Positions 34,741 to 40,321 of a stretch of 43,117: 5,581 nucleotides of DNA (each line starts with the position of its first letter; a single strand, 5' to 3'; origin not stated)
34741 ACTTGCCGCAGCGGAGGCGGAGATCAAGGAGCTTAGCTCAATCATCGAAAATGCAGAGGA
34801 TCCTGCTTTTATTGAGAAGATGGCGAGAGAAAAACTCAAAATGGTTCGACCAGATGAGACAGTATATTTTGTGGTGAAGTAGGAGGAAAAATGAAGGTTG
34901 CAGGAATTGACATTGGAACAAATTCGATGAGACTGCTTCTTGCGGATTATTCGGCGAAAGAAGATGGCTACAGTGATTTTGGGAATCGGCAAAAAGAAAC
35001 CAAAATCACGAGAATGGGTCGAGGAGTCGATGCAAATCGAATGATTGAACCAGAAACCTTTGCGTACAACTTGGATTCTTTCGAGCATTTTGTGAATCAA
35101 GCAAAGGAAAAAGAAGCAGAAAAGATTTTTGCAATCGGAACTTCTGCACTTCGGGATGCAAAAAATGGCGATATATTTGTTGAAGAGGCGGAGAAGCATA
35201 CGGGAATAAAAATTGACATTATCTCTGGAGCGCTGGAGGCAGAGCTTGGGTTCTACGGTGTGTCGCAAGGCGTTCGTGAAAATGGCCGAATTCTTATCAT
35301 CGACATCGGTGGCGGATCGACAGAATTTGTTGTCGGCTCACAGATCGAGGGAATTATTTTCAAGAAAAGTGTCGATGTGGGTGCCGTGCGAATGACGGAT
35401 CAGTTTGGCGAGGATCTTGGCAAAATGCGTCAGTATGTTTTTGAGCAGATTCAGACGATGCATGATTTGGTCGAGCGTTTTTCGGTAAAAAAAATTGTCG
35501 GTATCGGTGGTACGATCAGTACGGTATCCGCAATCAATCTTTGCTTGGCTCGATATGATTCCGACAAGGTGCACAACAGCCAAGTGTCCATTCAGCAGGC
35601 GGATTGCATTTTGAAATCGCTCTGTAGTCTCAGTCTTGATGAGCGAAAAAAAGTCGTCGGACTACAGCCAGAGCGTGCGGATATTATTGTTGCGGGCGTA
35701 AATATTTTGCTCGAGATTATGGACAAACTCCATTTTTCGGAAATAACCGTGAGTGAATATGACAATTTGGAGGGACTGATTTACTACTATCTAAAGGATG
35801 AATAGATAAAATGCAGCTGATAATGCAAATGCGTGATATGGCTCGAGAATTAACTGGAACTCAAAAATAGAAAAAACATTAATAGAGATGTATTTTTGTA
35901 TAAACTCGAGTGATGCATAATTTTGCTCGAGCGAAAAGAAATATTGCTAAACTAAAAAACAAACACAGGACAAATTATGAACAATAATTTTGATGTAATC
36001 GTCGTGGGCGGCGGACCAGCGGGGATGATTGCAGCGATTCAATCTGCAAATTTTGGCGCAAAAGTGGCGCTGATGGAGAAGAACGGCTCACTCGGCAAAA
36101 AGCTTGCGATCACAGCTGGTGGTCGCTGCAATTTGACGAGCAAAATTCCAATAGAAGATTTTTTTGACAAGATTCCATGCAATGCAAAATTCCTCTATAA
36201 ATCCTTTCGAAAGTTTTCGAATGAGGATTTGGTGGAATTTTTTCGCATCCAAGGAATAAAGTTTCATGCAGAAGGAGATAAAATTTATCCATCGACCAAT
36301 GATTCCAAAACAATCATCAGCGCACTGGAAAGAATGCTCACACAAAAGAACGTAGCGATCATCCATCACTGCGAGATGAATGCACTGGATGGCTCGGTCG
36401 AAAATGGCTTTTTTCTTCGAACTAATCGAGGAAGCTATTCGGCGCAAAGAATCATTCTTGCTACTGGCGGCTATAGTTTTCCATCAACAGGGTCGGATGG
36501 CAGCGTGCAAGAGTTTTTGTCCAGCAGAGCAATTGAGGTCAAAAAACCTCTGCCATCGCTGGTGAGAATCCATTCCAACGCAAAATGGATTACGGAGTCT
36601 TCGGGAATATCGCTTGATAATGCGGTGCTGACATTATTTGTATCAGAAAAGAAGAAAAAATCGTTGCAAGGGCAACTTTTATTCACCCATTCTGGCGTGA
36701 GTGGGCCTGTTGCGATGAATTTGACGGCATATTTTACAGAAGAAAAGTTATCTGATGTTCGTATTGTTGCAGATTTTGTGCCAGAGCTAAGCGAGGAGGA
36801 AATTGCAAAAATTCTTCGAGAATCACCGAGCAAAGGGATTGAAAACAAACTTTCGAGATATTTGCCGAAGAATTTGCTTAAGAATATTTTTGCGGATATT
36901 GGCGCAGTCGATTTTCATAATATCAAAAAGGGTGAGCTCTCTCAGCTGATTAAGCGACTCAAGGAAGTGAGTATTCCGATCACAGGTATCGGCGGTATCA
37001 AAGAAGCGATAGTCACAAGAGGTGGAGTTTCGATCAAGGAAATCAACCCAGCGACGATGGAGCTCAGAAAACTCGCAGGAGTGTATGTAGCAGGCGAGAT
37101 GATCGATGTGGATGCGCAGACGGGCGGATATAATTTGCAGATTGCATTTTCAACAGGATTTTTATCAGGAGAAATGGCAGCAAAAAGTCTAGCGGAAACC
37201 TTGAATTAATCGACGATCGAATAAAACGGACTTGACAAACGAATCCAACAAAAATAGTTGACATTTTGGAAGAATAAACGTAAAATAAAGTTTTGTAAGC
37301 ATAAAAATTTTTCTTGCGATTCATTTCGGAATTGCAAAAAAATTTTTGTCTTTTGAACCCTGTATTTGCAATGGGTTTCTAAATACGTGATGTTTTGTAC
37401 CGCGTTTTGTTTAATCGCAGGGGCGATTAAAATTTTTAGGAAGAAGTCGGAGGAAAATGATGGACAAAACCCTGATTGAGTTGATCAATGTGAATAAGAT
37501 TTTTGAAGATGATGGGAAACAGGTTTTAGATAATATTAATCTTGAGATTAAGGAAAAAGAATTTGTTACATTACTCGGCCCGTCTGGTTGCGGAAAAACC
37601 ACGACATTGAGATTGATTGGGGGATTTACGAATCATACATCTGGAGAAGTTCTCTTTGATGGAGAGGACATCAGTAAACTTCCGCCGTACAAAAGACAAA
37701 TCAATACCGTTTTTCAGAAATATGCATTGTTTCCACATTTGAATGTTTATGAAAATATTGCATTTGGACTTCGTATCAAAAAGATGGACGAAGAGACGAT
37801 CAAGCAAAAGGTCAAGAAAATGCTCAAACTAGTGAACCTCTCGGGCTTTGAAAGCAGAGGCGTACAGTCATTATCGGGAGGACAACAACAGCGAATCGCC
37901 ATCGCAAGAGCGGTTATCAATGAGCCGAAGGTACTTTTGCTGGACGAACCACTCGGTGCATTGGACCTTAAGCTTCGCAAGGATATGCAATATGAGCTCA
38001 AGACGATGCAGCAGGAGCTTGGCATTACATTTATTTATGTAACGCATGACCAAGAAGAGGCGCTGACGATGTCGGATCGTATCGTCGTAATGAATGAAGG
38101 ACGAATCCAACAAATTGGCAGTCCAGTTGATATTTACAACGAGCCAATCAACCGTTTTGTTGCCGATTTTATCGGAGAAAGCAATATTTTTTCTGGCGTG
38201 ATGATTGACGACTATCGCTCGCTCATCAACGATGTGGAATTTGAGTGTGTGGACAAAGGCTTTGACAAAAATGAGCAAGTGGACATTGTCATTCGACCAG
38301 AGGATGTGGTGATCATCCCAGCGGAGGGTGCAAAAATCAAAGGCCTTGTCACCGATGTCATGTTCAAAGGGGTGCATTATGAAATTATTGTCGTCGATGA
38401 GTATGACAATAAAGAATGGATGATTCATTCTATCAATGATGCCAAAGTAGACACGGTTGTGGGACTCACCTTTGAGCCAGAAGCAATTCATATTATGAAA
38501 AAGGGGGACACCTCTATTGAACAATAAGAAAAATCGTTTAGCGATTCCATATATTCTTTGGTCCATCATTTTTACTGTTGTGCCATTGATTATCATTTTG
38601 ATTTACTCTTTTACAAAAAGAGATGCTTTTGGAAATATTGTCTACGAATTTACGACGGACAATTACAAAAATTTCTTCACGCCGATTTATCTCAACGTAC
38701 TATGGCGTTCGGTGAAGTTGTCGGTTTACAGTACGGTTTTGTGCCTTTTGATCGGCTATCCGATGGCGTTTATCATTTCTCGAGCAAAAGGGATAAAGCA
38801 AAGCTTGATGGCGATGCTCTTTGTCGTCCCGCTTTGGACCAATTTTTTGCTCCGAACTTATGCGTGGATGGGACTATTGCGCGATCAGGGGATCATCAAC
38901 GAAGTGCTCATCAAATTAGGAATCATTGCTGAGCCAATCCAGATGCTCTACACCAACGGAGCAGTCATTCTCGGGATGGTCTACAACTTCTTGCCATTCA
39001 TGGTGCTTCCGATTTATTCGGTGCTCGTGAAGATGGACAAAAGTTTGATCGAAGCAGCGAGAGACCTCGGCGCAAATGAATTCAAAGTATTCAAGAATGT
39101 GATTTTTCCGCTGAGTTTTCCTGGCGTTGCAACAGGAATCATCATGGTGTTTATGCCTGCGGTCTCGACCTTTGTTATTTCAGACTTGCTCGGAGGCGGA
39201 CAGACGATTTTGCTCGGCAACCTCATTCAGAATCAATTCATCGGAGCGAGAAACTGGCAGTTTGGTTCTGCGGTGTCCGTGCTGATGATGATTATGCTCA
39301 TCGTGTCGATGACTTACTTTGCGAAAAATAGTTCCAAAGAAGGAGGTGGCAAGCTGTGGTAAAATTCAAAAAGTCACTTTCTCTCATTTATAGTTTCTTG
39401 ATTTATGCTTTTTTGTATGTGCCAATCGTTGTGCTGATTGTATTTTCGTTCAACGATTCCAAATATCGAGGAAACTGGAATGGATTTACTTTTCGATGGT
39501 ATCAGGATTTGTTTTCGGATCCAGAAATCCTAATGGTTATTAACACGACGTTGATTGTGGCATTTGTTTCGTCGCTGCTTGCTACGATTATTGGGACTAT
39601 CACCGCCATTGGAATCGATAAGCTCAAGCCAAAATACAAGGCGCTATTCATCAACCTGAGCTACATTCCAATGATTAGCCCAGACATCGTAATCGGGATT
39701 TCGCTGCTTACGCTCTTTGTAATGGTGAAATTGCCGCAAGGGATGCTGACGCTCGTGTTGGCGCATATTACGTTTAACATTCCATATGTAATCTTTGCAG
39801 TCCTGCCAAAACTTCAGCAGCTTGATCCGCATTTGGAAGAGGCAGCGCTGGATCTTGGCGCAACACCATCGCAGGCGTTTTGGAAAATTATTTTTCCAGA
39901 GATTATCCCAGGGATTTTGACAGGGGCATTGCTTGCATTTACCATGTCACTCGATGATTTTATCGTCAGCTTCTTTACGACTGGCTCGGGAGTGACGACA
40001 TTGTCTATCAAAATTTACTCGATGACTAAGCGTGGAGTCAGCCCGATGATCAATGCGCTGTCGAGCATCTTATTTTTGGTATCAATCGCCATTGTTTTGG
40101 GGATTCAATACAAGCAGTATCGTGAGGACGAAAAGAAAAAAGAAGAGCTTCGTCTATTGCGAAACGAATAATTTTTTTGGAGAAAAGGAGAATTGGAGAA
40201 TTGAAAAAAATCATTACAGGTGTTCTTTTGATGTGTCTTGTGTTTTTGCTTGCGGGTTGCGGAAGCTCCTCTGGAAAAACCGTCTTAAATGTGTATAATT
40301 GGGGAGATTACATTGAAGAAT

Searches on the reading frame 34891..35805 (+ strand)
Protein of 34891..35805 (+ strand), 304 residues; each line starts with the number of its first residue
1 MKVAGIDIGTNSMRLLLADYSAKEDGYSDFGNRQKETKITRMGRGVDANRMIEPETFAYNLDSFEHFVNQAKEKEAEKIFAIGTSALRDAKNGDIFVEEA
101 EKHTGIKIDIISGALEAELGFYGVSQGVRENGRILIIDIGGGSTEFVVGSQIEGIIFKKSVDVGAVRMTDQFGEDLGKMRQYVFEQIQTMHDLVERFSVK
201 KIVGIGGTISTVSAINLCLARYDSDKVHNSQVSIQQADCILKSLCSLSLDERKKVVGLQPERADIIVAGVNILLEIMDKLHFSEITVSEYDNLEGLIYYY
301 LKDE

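Call 73: search_protein_families(library=ncbifam, proteins=[window:34891-35805:+], max_evalue=0.00001)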
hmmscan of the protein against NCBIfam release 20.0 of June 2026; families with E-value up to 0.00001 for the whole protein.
window:34891-35805:+ (304 aa): 3 families
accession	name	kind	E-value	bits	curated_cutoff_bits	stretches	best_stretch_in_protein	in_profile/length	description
TIGR03706.1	exo_poly_only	exception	5.1e-65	219.7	307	1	3-301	2-299/300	exopolyphosphatase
NF008108.0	PRK10854.1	equivalog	4.8e-31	107.5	864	1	2-298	12-303/513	exopolyphosphatase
NF008260.0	PRK11031.1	equivalog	5.6e-28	98.2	624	1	4-302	9-301/496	guanosine-5'-triphosphate,3'-diphosphate diphosphatase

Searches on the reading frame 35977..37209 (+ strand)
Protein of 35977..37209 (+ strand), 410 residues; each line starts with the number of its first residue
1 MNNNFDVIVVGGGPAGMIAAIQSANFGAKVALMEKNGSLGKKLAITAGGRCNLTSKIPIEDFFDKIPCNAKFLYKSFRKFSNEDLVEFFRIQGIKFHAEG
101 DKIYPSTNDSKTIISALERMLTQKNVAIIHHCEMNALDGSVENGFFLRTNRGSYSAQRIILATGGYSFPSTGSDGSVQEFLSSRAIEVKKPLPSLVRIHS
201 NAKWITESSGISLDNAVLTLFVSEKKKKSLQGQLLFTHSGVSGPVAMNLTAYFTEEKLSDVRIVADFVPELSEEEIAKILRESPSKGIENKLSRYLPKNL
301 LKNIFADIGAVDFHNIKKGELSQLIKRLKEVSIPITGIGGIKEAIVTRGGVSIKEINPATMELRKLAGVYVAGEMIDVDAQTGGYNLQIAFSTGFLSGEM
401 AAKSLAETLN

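Call 73: search_protein_families(library=ncbifam, proteins=[window:35977-37209:+], max_evalue=0.00001)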
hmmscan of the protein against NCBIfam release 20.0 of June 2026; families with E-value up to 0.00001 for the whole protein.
window:35977-37209:+ (410 aa): 24 families
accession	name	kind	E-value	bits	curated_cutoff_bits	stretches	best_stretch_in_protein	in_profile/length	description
TIGR00275.1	TIGR00275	subfamily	5.6e-117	391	183.8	1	7-398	1-400/401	aminoacetone oxidase family FAD-binding enzyme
TIGR03862.1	flavo_PP4765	subfamily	1.8e-39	135.7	242.65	1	28-403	2-373/376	TIGR03862 family flavoprotein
NF006130.0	PRK08274.1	equivalog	7.8e-10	38.1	369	0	2-36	3-37/467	FAD-dependent tricarballylate dehydrogenase TcuA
TIGR01350.1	lipoamide_DH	equivalog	2.8e-09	36.2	408.8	1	4-37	1-34/461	dihydrolipoyl dehydrogenase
NF003585.0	PRK05249.1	equivalog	1.7e-08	33.6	465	1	3-41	5-43/464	Si-specific NAD(P)(+) transhydrogenase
TIGR03997.1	mycofact_OYE_2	equivalog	1.2e-07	30.6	793.15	1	6-47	381-422/645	mycofactocin system FadH/OYE family oxidoreductase 2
NF041853.1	hythiocyan_redase_MerA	equivalog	2.1e-07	30.1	650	0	108-165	198-254/440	hypothiocyanous acid reductase MerA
TIGR02032.1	GG-red-SF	subfamily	2.3e-07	30.8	158.8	1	5-41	1-37/297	geranylgeranyl reductase family protein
TIGR02352.1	thiamin_ThiO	equivalog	2.4e-07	30.2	250.8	0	109-165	149-205/351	glycine oxidase ThiO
TIGR04018.1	Bthiol_YpdA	hypoth_equivalog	2.5e-07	29.8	339.9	0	6-36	1-31/316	YpdA family putative bacillithiol disulfide reductase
NF004776.0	PRK06116.1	equivalog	3.2e-07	29.7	480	0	1-36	1-36/450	glutathione-disulfide reductase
NF009477.0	PRK12843.1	equivalog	8e-07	27.9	758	1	2-50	14-62/578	FAD-dependent oxidoreductase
NF004991.0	PRK06370.1-3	subfamily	1.6e-06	26.9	620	1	3-40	34-71/509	FAD-containing oxidoreductase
NF005691.0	PRK07494.1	equivalog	2.1e-06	26.6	459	1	2-36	6-40/404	UbiH/UbiF family hydroxylase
TIGR01372.1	soxA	subfamily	2.7e-06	25.5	1164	1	2-45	166-209/996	sarcosine oxidase subunit alpha family protein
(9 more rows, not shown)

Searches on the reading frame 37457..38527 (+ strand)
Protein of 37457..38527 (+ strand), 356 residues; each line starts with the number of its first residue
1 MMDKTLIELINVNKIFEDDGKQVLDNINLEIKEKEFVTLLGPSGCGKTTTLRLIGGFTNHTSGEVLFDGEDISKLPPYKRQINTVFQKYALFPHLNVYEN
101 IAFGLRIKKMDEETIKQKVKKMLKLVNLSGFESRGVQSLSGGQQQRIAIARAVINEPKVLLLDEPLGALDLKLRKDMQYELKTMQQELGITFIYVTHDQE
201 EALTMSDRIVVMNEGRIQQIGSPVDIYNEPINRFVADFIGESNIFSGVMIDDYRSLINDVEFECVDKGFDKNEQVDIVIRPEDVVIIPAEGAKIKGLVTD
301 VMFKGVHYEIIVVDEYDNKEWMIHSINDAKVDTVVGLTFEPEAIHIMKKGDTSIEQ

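Call 73: search_protein_families(library=ncbifam, proteins=[window:37457-38527:+], max_evalue=0.00001)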
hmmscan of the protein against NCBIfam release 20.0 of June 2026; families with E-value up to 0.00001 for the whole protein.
window:37457-38527:+ (356 aa): 187 families (the best 25 are shown)
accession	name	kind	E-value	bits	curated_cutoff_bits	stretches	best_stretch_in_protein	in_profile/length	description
NF043075.1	MMSYN1_0197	equivalog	2.2e-167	556.2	550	1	6-349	2-341/341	spermidine/putrescine ABC transporter ATP-binding protein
NF006987.0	PRK09452.1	equivalog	1.5e-125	418.9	482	1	3-315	14-334/378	spermidine/putrescine ABC transporter ATP-binding protein PotA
TIGR01187.1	potA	subfamily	8.6e-114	380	355.6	1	39-326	1-298/325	polyamine ABC transporter ATP-binding protein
TIGR03265.1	PhnT2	equivalog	9.1e-111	370.5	457.7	1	7-332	5-330/353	putative 2-aminoethylphosphonate ABC transporter ATP-binding protein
NF008513.0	PRK11432.1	equivalog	2.3e-99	332.7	496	1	1-331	1-327/351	ferric ABC transporter ATP-binding protein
NF008653.0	PRK11650.1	subfamily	5.2e-94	315.2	432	1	6-349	3-349/357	sn-glycerol-3-phosphate ABC transporter ATP-binding protein UgpC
NF008621.0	PRK11607.1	equivalog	3.7e-88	295.9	613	1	5-254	18-265/377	putrescine ABC transporter ATP-binding subunit PotG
NF040840.2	tungstate_WtpC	equivalog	4.3e-88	295.9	440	1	10-287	2-279/347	tungstate ABC transporter ATP-binding protein WtpC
TIGR03258.1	PhnT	equivalog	6.2e-87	291.9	499.15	1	19-343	19-353/359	2-aminoethylphosphonate ABC transport system ATP-binding subunit PhnT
NF040933.2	ABC_arch_GlcV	equivalog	1.3e-86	290.7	450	1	7-346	3-356/357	glucose ABC transporter ATP-binding protein GlcV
TIGR00968.1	3a0106s01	subfamily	6.9e-86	287.6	342.75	1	8-244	2-236/237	sulfate ABC transporter ATP-binding protein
NF008105.0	PRK10851.1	equivalog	6.2e-84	281.7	502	1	7-323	3-320/362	sulfate/thiosulfate ABC transporter ATP-binding protein CysA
NF008233.0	PRK11000.1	equivalog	3.3e-82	276.3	568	1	7-347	4-353/369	maltose/maltodextrin ABC transporter ATP-binding protein MalK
TIGR01186.1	proV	subfamily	1.7e-72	244.6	326.6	1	21-245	6-236/363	betaine/proline/choline family ABC transporter ATP-binding protein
NF040729.1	ABC_ATP_SaoA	equivalog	1.8e-63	214.3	360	1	7-216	2-210/248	ABC transporter ATP-binding protein SaoA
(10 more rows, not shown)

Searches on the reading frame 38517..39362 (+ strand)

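Call 73: search_protein_families(library=ncbifam, proteins=[window:38517-39362:+], max_evalue=0.00001)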
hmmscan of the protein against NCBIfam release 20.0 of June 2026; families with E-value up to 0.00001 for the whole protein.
window:38517-39362:+ (281 aa): 23 families
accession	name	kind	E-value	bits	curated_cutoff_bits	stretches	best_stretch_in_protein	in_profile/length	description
NF007044.0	PRK09497.1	equivalog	3.4e-82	276.1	348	1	10-270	13-274/285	spermidine/putrescine ABC transporter permease PotB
NF007963.0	PRK10683.1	equivalog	5.6e-71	239.5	489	1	4-277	29-314/317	putrescine ABC transporter permease PotH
NF043074.1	MMSYN1_0196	equivalog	4.3e-46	157.4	350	1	2-268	7-259/277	spermidine/putrescine ABC transporter permease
NF011624.0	PRK15050.1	equivalog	2.9e-28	98.8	247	1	7-269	26-280/297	2-aminoethylphosphonate ABC transporter permease subunit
TIGR03262.1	PhnU2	equivalog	7.4e-23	81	593.25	1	9-265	7-250/546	putative 2-aminoethylphosphonate ABC transporter permease subunit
TIGR03226.1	PhnU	equivalog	5.8e-22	78.5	283.45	1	45-270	75-302/311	2-aminoethylphosphonate ABC transporter permease subunit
NF007047.0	PRK09500.1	equivalog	4.9e-20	72.2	326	1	8-265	6-242/257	spermidine/putrescine ABC transporter permease PotC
TIGR02141.1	modB_ABC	equivalog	1.8e-19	70.2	182.6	1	65-239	3-175/208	molybdate ABC transporter permease subunit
TIGR01581.1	Mo_ABC_porter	hypoth_equivalog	7.7e-19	68.1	210.3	1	59-254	20-210/225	ABC transporter permease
NF006939.0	PRK09421.1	equivalog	6.6e-17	61.7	262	1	55-233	5-184/230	molybdate ABC transporter permease subunit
TIGR00969.1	3a0106s02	subfamily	6e-16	58.7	240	1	13-242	18-241/272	sulfate ABC transporter permease subunit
TIGR02139.1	permease_CysT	equivalog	9.9e-16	58.1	246.1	1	46-266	36-250/265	sulfate ABC transporter permease subunit CysT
NF040839.1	tungstate_WtpB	equivalog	4.2e-13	49.5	340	1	18-220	15-198/251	tungstate ABC transporter permease WtpB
NF043073.1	MMSYN1_0195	equivalog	3.2e-12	45.5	1250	1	12-274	9-255/1021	spermidine/putrescine ABC transporter permease/substrate-binding protein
NF008208.0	PRK10971.1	equivalog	2.5e-09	37.1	415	1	72-265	70-257/277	sulfate/thiosulfate ABC transporter permease CysT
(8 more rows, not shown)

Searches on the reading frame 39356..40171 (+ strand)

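Call 73: search_protein_families(library=ncbifam, proteins=[window:39356-40171:+], max_evalue=0.00001)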
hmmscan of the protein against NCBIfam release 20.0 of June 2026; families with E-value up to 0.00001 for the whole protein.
window:39356-40171:+ (271 aa): 24 families
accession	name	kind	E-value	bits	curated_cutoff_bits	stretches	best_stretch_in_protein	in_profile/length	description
NF007047.0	PRK09500.1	equivalog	6.2e-80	268.5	326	1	5-251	3-249/257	spermidine/putrescine ABC transporter permease PotC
NF043073.1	MMSYN1_0195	equivalog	4.6e-71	240.3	1250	1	5-265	2-259/1021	spermidine/putrescine ABC transporter permease/substrate-binding protein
NF007889.0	PRK10592.1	equivalog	1e-58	199.2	476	1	13-264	16-274/281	putrescine ABC transporter permease PotI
TIGR00969.1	3a0106s02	subfamily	1e-25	90.7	240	1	5-252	19-268/272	sulfate ABC transporter permease subunit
NF011624.0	PRK15050.1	equivalog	6.6e-24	84.5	247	1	128-262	159-289/297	2-aminoethylphosphonate ABC transporter permease subunit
TIGR02141.1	modB_ABC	equivalog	1.4e-22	80.4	182.6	1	65-252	3-204/208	molybdate ABC transporter permease subunit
NF008208.0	PRK10971.1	equivalog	1.9e-22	80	415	1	42-259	40-272/277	sulfate/thiosulfate ABC transporter permease CysT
TIGR03255.1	PhnV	equivalog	9.9e-21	74.6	358.7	1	12-251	20-262/270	2-aminoethylphosphonate ABC transport system, membrane component PhnV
NF043074.1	MMSYN1_0196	equivalog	1.1e-20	74.2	350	1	5-250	8-258/277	spermidine/putrescine ABC transporter permease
TIGR01581.1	Mo_ABC_porter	hypoth_equivalog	2.4e-20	73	210.3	1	53-246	14-223/225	ABC transporter permease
TIGR02139.1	permease_CysT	equivalog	2.7e-20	73.1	246.1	1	18-257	12-262/265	sulfate ABC transporter permease subunit CysT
TIGR03226.1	PhnU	equivalog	1.1e-18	67.7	283.45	1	34-258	66-303/311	2-aminoethylphosphonate ABC transporter permease subunit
TIGR03262.1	PhnU2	equivalog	4.6e-18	65.2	593.25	1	8-252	6-254/546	putative 2-aminoethylphosphonate ABC transporter permease subunit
NF007044.0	PRK09497.1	equivalog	1.1e-16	61.2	348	1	8-262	12-282/285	spermidine/putrescine ABC transporter permease PotB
TIGR02140.1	permease_CysW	equivalog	2.4e-16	60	329.1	1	10-247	7-249/261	sulfate ABC transporter permease subunit CysW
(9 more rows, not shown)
